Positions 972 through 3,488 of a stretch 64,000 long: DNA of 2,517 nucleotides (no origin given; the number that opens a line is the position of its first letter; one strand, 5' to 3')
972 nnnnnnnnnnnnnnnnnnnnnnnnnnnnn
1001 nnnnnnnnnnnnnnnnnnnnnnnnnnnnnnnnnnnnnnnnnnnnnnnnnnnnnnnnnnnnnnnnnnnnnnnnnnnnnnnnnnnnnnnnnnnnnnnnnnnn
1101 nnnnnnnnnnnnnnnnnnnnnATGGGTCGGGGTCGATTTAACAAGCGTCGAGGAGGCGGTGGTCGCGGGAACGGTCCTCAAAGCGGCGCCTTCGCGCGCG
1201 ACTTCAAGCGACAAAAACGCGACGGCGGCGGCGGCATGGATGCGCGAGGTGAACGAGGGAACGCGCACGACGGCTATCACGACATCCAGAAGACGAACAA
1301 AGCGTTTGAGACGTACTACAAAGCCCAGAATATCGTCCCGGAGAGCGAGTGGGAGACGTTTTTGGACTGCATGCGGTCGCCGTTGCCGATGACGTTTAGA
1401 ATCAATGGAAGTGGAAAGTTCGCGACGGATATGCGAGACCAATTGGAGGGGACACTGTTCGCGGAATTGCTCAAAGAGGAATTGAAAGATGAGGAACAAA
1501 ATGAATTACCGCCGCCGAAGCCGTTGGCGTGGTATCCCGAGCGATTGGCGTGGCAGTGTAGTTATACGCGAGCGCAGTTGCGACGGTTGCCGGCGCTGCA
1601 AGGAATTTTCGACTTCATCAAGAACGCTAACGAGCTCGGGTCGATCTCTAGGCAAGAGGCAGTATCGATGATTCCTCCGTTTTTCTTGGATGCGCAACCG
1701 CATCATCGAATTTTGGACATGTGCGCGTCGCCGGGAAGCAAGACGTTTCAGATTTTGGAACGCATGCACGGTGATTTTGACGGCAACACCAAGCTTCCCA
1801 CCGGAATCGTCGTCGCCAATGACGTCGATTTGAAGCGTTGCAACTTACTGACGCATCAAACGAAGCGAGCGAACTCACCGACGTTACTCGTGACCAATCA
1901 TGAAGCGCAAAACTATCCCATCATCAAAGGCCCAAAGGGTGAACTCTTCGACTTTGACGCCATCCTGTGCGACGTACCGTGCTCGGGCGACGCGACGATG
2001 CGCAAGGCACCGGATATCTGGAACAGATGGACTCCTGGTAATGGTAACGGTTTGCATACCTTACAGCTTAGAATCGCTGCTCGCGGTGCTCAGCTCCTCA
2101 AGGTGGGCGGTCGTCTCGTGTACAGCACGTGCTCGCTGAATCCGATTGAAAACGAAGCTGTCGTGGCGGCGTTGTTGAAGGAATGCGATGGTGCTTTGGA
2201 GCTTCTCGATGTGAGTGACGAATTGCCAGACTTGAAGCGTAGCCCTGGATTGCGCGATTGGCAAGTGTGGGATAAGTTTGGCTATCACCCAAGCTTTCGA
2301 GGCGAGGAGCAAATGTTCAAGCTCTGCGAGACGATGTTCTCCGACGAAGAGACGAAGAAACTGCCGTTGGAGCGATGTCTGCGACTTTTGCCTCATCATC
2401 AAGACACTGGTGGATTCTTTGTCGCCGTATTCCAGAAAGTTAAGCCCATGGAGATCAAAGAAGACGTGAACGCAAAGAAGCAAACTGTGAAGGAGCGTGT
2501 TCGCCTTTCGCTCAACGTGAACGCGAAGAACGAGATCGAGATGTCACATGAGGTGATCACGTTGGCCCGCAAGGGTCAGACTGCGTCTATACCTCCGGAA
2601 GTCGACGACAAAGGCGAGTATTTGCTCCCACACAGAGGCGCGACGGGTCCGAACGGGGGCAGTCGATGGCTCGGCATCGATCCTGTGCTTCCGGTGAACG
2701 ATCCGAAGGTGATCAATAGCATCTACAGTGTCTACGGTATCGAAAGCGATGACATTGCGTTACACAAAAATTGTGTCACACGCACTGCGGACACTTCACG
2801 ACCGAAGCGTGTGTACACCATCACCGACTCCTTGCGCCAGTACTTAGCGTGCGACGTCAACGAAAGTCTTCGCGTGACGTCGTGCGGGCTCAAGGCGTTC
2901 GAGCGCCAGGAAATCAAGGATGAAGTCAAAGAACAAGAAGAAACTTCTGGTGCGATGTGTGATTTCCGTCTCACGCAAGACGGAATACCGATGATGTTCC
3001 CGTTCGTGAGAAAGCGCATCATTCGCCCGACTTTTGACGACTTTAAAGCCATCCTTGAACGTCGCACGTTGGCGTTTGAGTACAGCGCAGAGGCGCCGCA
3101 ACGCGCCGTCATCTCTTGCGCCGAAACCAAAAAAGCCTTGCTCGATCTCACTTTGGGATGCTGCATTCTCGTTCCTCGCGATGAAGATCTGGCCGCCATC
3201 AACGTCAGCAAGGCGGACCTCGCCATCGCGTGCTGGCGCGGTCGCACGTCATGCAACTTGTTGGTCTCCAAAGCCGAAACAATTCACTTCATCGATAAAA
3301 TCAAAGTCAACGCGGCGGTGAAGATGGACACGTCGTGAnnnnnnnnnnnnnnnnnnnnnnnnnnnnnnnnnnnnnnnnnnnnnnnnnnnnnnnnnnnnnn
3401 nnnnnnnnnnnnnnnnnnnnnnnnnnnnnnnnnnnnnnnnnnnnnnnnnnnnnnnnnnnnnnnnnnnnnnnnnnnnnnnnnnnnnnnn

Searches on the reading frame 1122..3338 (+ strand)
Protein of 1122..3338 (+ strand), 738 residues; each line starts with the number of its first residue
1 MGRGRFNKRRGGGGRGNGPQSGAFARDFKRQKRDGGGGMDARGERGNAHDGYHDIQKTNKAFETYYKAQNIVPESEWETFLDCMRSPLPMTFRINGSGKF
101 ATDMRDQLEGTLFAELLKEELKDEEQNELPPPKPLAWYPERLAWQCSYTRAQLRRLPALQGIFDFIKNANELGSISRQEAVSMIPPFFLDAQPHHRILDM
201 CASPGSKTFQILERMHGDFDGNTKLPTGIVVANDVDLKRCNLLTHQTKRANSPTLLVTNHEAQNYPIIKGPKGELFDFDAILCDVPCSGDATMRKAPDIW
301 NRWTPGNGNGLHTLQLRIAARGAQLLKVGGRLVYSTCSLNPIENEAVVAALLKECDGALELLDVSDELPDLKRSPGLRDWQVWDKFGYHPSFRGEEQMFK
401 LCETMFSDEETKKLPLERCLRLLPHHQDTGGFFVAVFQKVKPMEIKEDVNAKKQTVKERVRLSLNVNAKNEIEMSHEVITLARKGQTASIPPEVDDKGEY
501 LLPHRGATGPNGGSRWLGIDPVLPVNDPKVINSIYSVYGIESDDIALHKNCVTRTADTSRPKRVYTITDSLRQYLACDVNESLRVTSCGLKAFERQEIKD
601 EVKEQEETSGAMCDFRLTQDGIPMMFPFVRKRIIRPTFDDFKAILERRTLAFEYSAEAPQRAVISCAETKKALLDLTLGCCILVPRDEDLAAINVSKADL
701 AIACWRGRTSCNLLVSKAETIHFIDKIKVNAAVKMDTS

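Call 5: search_protein_families(library=pfam, proteins=[window:1122-3338:+])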
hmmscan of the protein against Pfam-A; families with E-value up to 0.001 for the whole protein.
window:1122-3338:+ (738 aa): 3 families
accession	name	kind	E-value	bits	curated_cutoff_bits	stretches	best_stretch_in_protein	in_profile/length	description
PF01189.24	Methyltr_RsmB-F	-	4.6e-35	121.5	27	1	188-356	3-158/199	16S rRNA methyltransferase RsmB/F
PF25376.1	Pre-PUA_NSUN2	-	3.9e-22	79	24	1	521-629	1-98/99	NSUN2 Pre-PUA domain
PF25378.1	PUA_NSUN2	-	2.8e-15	56.7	25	1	632-723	1-81/87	NSUN2 PUA domain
